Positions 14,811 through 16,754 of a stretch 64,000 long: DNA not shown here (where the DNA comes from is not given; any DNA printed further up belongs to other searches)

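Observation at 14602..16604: Tandem-GT2 glycosyltransferase with an N-terminal zinc finger embedded in the tail operon, preceded by a small ORF carrying a paralogous zinc finger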

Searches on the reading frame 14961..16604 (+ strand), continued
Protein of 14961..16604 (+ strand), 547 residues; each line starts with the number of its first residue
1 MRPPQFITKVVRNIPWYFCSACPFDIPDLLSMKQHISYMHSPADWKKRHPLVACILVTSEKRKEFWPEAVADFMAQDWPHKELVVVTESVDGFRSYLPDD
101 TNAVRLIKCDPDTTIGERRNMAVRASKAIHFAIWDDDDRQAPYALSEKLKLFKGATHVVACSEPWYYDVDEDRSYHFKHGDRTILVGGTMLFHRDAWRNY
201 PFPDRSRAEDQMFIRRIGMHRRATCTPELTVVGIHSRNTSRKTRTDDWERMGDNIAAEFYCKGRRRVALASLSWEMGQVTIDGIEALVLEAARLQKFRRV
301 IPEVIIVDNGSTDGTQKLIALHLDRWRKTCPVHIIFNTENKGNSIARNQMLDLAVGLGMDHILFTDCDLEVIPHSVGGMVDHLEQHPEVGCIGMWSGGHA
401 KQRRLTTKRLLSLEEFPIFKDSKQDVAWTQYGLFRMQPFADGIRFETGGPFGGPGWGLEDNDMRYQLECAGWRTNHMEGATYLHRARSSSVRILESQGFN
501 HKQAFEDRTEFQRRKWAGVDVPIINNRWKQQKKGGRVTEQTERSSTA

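Call 34: find_encoding_contigs(protein=P0063, flank=10000, max_places=2)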
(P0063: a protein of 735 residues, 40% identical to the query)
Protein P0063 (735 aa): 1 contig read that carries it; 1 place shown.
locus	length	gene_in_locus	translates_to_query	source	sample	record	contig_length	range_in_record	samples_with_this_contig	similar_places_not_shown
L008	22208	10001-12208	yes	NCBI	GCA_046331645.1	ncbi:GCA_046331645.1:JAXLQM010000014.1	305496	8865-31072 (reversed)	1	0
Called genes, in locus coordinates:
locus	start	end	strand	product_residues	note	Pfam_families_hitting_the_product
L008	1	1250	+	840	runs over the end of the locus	PF00092:VWA (weak)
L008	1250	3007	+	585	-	-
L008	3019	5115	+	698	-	PF00004:AAA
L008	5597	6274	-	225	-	-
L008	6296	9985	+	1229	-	PF13699:eCIS_core, PF13930:Endonuclea_NS_2 (weak)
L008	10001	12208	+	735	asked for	PF00535:Glycos_transf_2, PF13641:Glyco_tranf_2_3 (faint), PF08241:Methyltransf_11 (weak), PF08242:Methyltransf_12 (faint), PF13649:Methyltransf_25 (weak), PF00535:Glycos_transf_2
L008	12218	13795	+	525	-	PF13524:Glyco_trans_1_2, PF13578:Methyltransf_24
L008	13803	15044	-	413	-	-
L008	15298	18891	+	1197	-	PF13620:CarboxypepD_reg, PF13715:CarbopepD_reg_2 (faint), PF25183:OMP_b-brl_4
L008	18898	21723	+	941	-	PF02927:CelD_N, PF00759:Glyco_hydro_9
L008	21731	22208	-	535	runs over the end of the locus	PF01839:FG-GAP (faint), PF13517:FG-GAP_3, PF07593:UnbV_ASPIC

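Call 36: predict_structure(alignment_id=A1)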
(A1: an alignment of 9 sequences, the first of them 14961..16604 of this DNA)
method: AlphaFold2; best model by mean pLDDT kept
length: 547 residues; sequences in the alignment: 9
mean_pLDDT: 71.1   pTM: 0.62
mean pLDDT of the five models: 71.1, 70.1, 68.2, 68.0, 67.8
residues with pLDDT >= 90: 123; 70-90: 198; 50-70: 105; < 50: 121
segments of 3 or more residues with pLDDT < 50: 1-3, 369-373, 394-399, 413-429, 449-465, 469-494, 504-509, 511-547
pLDDT, mean of each block of 10 residues (from residue 1): 57 63 68 75 76 94 90 86 95 82 87 94 96 92 89 91 86 73 72 95 90 87 88 82 62 65 81 75 81 72 89 86 87 87 81 91 67 61 68 48 55 44 41 80 66 34 48 36 36 52 49 42 37 35 32
secondary structure, 60 per line:
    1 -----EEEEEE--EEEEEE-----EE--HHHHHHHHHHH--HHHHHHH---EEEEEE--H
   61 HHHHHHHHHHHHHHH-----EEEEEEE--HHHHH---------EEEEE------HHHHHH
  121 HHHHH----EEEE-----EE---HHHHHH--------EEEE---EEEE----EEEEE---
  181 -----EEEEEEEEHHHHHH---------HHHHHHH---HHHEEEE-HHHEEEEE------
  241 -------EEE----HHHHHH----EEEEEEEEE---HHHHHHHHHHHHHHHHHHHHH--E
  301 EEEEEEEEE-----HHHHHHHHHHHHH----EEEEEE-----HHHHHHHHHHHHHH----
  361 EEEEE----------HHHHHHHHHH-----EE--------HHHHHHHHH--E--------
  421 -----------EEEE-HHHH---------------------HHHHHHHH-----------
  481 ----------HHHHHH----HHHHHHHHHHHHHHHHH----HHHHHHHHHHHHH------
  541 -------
elements in order: E6-11 E14-19 H29-39 H42-48 E52-57 H60-75 E81-87 H90-94 E104-108 H115-125 E130-133 H144-149 E158-161 E165-168 E173-177 E186-193 H194-199 H209-215 E222-225 E230-234 E248-250 H255-260 E265-273 H277-297 E300-309 H315-327 E332-337 H343-356 E361-365 H376-385 H401-409 E432-435 H437-440 H462-469 H491-496 H501-517 H522-534

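Call 40: fold_search(model_id=the predicted structure, library=pdb)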
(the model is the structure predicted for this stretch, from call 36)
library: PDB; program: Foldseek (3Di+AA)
matches with E <= 10: 1504; with E <= 0.001: 366
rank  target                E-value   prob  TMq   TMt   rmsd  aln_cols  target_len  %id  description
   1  8viw_A                7.2e-17  1.00  0.33  0.33  20.4       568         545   12  Cryo-EM structure of heparosan synthase 2 from Pasteurella multocida with polysaccharide in the GlcNAc-T active site (released 2024-07-24)
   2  8vh8_C                1.7e-16  1.00  0.32  0.34  19.5       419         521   12  Crystal structure of heparosan synthase 2 from Pasteurella multocida at 2.85 A (released 2024-09-04)
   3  8vh8_A                1.9e-16  1.00  0.33  0.34  20.5       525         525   11  Crystal structure of heparosan synthase 2 from Pasteurella multocida at 2.85 A (released 2024-09-04)
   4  8vh8_D                3.0e-16  1.00  0.33  0.34  20.7       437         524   12  Crystal structure of heparosan synthase 2 from Pasteurella multocida at 2.85 A (released 2024-09-04)
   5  8vh8_B                7.1e-16  1.00  0.33  0.34  20.4       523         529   13  Crystal structure of heparosan synthase 2 from Pasteurella multocida at 2.85 A (released 2024-09-04)
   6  8vh7_B                3.6e-15  1.00  0.33  0.34  19.3       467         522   12  Crystal structure of heparosan synthase 2 from Pasteurella multocida at 1.98 A (released 2024-07-24)
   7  8vh7_A                4.3e-15  1.00  0.33  0.34  19.4       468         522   12  Crystal structure of heparosan synthase 2 from Pasteurella multocida at 1.98 A (released 2024-07-24)
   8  2z87_B                4.0e-14  1.00  0.28  0.26  19.6       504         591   14  Crystal structure of chondroitin polymerase from Escherichia coli strain K4 (K4CP) complexed with UDP-GalNAc and UDP (released 2008-09-16)
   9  2z86_D                4.5e-14  1.00  0.28  0.26  19.8       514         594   14  Crystal structure of chondroitin polymerase from Escherichia coli strain K4 (K4CP) complexed with UDP-GlcUA and UDP (released 2008-09-16)
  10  2z87_A                5.7e-14  1.00  0.28  0.25  18.9       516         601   15  Crystal structure of chondroitin polymerase from Escherichia coli strain K4 (K4CP) complexed with UDP-GalNAc and UDP (released 2008-09-16)
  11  2z86_B                7.3e-14  1.00  0.27  0.25  18.7       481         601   14  Crystal structure of chondroitin polymerase from Escherichia coli strain K4 (K4CP) complexed with UDP-GlcUA and UDP (released 2008-09-16)
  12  2z86_C                1.9e-13  1.00  0.28  0.26  19.3       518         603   14  Crystal structure of chondroitin polymerase from Escherichia coli strain K4 (K4CP) complexed with UDP-GlcUA and UDP (released 2008-09-16)
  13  2z86_A                1.0e-12  1.00  0.27  0.26  19.5       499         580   15  Crystal structure of chondroitin polymerase from Escherichia coli strain K4 (K4CP) complexed with UDP-GlcUA and UDP (released 2008-09-16)
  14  1qg8                  7.8e-10  1.00  0.29  0.62   4.9       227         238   13  NATIVE (MAGNESIUM-CONTAINING) SPSA FROM BACILLUS SUBTILIS (released 2000-04-21)
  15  1h7l                  9.3e-10  1.00  0.29  0.62   5.0       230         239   13  dTDP-MAGNESIUM COMPLEX OF SPSA FROM BACILLUS SUBTILIS (released 2001-12-13)
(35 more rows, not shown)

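Call 41: find_related_loci(query=A1, collection=viral_contigs, flank=6000)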
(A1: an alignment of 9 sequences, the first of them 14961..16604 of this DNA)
Query A1 (547 aa) in viral_contigs; peptide patterns used: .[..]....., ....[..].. (x = any residue, [..] = any of these).
34 stretches matched a pattern; 3 encode a relative of the query (tblastn E <= 1e-3); 3 distinct loci.
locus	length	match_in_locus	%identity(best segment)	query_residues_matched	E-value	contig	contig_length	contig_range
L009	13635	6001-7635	74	1-545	0e+0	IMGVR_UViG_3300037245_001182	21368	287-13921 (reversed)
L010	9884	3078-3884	40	267-531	2e-49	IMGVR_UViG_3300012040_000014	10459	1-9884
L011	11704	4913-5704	36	267-534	2e-44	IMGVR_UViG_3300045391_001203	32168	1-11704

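Call 42: find_related_loci(query=A3, collection=genome_contigs, flank=10000)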
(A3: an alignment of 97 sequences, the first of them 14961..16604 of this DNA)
Query A3 (547 aa) in genome_contigs; peptide patterns used: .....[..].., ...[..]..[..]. (x = any residue, [..] = any of these).
205 stretches matched a pattern; 42 encode a relative of the query (tblastn E <= 1e-3); 41 distinct loci.
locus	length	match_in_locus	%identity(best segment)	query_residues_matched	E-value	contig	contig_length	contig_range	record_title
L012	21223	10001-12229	42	265-526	6e-57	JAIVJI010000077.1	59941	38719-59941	MAG: Acidobacteria bacterium isolate MAG45 MTG45_717, whole genome shotgun sequence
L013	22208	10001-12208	41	49-526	3e-56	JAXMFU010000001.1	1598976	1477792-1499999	MAG: Candidatus Competibacteraceae bacterium isolate STL-PRO95 C1.169.fa-1, whole genome shotgun sequence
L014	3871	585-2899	42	264-526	6e-56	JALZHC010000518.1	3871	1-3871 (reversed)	MAG: Acidobacteriota bacterium isolate PEA bin7 SC8831_NODE_1147_length_3871_cov_1.179754, whole genome shotgun sequence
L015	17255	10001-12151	40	49-526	5e-54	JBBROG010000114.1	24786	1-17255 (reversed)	MAG: Gemmatales bacterium isolate La1_metabat2.252 LA1C_B2.252_k141_3245413L_24786_cov_14.0000, whole genome shotgun seq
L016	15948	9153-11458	43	250-532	6e-54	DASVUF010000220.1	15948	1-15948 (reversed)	MAG TPA_asm: Pyrinomonadaceae bacterium isolate SMAG_U3310 k141_18953, whole genome shotgun sequence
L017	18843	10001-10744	40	265-516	2e-53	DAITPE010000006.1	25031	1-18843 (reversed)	MAG TPA_asm: Pyrinomonadaceae bacterium isolate CTOTU26050 NODE_205_length_25031_cov_3.577594, whole genome shotgun sequ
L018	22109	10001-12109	43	51-519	2e-53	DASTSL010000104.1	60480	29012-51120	MAG TPA_asm: Meiothermus sp. isolate SMAG_U2279 k141_553037, whole genome shotgun sequence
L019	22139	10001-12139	37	51-519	4e-53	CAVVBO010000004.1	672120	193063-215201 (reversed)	MAG: uncultured Acidobacteriaceae bacterium isolate MFD02671.bin.2.9 genome assembly, contig: contig_27824, whole genome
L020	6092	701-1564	37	203-519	6e-53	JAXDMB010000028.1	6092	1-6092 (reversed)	MAG: Vulcanimicrobiota bacterium isolate BP_631 scaffold_3480551, whole genome shotgun sequence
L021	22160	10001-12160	38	49-519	2e-52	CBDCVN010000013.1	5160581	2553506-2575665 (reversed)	MAG: Trueperaceae bacterium isolate f75358e7-05db-490e-a76d-0b7b0ca57d15 genome assembly, contig: contig_11, whole genom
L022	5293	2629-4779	40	52-526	2e-52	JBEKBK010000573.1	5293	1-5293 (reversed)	MAG: Bryobacteraceae bacterium isolate SPRUCE 134 SPRUCE_134_573, whole genome shotgun sequence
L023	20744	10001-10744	40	265-516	3e-52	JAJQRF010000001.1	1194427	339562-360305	MAG: Pyrinomonadaceae bacterium isolate cam-2 NODE_17_length_1194427_cov_10.222628, whole genome shotgun sequence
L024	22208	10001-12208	42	38-516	7e-52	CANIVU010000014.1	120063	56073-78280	MAG: Acidobacteria bacterium isolate RH-18aug17-384 genome assembly, contig: RH-18aug17-C254, whole genome shotgun seque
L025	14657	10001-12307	39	257-537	7e-52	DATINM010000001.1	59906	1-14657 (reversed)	MAG TPA_asm: Pyrinomonadaceae bacterium isolate SMAG_U15796 k141_277821, whole genome shotgun sequence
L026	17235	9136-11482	41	265-526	6e-52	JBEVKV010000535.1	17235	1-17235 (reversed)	MAG: Pyrinomonadaceae bacterium isolate T4R1UO_autometa_bin_0001 T4R1UO_autometa_bin_0001_k133_5898998, whole genome sho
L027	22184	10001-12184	39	50-526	2e-51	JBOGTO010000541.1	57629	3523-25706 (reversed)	MAG: Ktedonobacteraceae bacterium isolate TC-B4_metabat2.bin.17 k127_93362, whole genome shotgun sequence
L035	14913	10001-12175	37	46-526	2e-49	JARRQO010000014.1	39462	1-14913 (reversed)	MAG: Deltaproteobacteria bacterium isolate Spart_204_MAG scaffold_1381, whole genome shotgun sequence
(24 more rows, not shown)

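Call 48: predict_structure(alignment_id=A3)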
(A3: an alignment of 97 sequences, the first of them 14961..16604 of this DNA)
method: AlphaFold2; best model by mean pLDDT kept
length: 547 residues; sequences in the alignment: 97
mean_pLDDT: 89.4   pTM: 0.81
mean pLDDT of the five models: 89.4, 88.7, 88.5, 87.4, 87.4
residues with pLDDT >= 90: 354; 70-90: 160; 50-70: 20; < 50: 13
segments of 3 or more residues with pLDDT < 50: 537-547
pLDDT, mean of each block of 10 residues (from residue 1): 64 77 83 85 87 97 92 88 97 88 95 98 98 95 92 96 91 85 88 98 96 94 94 87 72 72 83 93 97 86 97 96 98 97 97 98 96 94 90 91 91 82 86 97 96 90 97 93 90 91 93 95 87 55 36
secondary structure, 60 per line:
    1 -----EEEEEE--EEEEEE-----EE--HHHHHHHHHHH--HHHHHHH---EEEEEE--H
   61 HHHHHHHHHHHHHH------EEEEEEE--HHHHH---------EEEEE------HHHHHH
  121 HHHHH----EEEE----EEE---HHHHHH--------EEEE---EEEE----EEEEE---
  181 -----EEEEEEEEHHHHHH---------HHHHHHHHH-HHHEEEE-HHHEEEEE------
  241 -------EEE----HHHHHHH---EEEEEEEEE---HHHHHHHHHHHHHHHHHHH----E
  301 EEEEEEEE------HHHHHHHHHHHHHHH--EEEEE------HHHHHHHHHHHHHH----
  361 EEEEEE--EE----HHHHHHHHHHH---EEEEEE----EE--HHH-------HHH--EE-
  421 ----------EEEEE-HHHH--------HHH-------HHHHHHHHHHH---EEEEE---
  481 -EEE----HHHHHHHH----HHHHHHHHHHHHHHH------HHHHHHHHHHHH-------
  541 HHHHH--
elements in order: E6-11 E14-19 H29-39 H42-48 E52-57 H60-74 E81-87 H90-94 E104-108 H115-125 E130-133 E138-140 H144-149 E158-161 E165-168 E173-177 E186-193 H194-199 H209-217 E222-225 E230-234 E248-250 H255-261 E265-273 H277-295 E300-308 H315-329 E332-336 H343-356 E361-366 H375-385 E389-394 E431-435 H437-440 H459-469 E473-477 E482-484 H489-496 H501-515 H522-533 H541-545

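Call 49: search_protein_families(library=pfam, proteins=[L007:763-2076:+, L007:2085-3977:+, L007:3985-6003:+, L007:6006-9239:+, L007:9355-9975:+, L018:179-3124:+, L019:12976-14151:+, L016:14321-15898:+, L008:6296-9985:+], max_evalue=0.01)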
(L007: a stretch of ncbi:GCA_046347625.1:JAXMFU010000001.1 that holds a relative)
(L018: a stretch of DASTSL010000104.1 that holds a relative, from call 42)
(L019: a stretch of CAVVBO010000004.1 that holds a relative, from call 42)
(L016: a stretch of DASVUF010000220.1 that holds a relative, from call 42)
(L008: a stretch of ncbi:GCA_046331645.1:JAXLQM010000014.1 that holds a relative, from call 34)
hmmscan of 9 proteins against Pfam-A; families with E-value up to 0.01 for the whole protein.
L007:763-2076:+ (437 aa): 0 families

L007:2085-3977:+ (630 aa): 0 families

L007:3985-6003:+ (672 aa): 4 families
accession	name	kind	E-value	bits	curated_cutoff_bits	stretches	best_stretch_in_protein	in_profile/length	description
PF00004.35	AAA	-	1.8e-22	80.6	21.2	1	466-589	2-129/131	ATPase family associated with various cellular activities (AAA)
PF13401.12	AAA_22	-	0.00018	22.3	27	0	467-488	10-34/130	AAA domain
PF00005.33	ABC_tran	-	0.0018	19.3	25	0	458-484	7-33/137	ABC transporter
PF13191.12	AAA_16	-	0.0093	16.9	32.6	0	444-567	5-137/167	AAA ATPase domain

L007:6006-9239:+ (1077 aa): 4 families
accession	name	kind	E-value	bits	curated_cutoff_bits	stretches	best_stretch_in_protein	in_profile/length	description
PF04513.17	Baculo_PEP_C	-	3.5e-05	24.3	38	1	437-534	13-109/140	Baculovirus polyhedron envelope protein, PEP, C terminus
PF01442.23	Apolipoprotein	-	0.00014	22.1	90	1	379-499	63-183/190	Apolipoprotein A1/A4/E domain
PF25600.1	TRIM_CC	-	0.00046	20.5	30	1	425-484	19-78/142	TRIM protein coiled-coil region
PF06705.16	SF-assemblin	-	0.0066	16.3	30.6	1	410-532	76-190/247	SF-assemblin/beta giardin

L007:9355-9975:+ (206 aa): 0 families

L018:179-3124:+ (981 aa): 1 family
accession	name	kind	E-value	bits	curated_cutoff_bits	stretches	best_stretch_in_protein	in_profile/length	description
PF13620.12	CarboxypepD_reg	-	0.0087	16.8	32.3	0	489-528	40-80/82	Carboxypeptidase regulatory-like domain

L019:12976-14151:+ (391 aa): 3 families
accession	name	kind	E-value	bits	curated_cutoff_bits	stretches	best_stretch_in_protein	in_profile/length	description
PF02350.25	Epimerase_2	-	1e-115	386.8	30.6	1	25-371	2-346/347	UDP-N-acetylglucosamine 2-epimerase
PF13579.12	Glyco_trans_4_4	-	0.00029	21.7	29.7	1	80-174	62-157/158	Glycosyl transferase 4-like domain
PF21036.3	EryCIII-like_N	-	0.0069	16.5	27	0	74-124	83-130/216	Erythromycin biosynthesis protein CIII-like, N-terminal domain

L016:14321-15898:+ (525 aa): 10 families
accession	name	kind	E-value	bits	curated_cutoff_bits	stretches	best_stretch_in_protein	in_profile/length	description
PF00743.25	FMO-like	-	1.3e-19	70.5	22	1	41-245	3-224/532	Flavin-binding monooxygenase-like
PF13738.12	Pyr_redox_3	-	1.9e-18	67.2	30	1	44-242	2-202/305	Pyridine nucleotide-disulphide oxidoreductase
PF07992.20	Pyr_redox_2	-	3.4e-16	60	26.1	1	41-257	2-194/291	Pyridine nucleotide-disulphide oxidoreductase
PF13450.12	NAD_binding_8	-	6.8e-12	45.9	21.9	1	44-108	1-63/68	NAD(P)-binding Rossmann-like domain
PF13434.12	Lys_Orn_oxgnase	-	1.7e-08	34.4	21.3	1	114-221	95-205/339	L-lysine 6-monooxygenase/L-ornithine 5-monooxygenase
PF01266.30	DAO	-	1.7e-06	28.2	27.9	1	41-82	1-42/353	FAD dependent oxidoreductase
PF00070.33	Pyr_redox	-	8.5e-05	23.4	22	0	206-252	1-46/82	Pyridine nucleotide-disulphide oxidoreductase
PF13454.12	NAD_binding_9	-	0.0003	21.3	21.8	0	43-93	1-55/155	FAD-NAD(P)-binding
PF03486.20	HI0933_like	-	0.00043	20.3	50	0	115-177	110-170/244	HI0933-like protein Rossmann domain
PF00890.30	FAD_binding_2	-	0.00043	20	20.4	1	42-78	2-37/414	FAD binding domain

L008:6296-9985:+ (1229 aa): 2 families
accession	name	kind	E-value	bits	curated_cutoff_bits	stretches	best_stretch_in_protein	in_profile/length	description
PF13699.11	eCIS_core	-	1e-24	86.9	22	1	17-88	1-76/79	eCIS core domain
PF13930.12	Endonuclea_NS_2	-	4.9e-07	30.4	27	1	1091-1173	41-125/132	DNA/RNA non-specific endonuclease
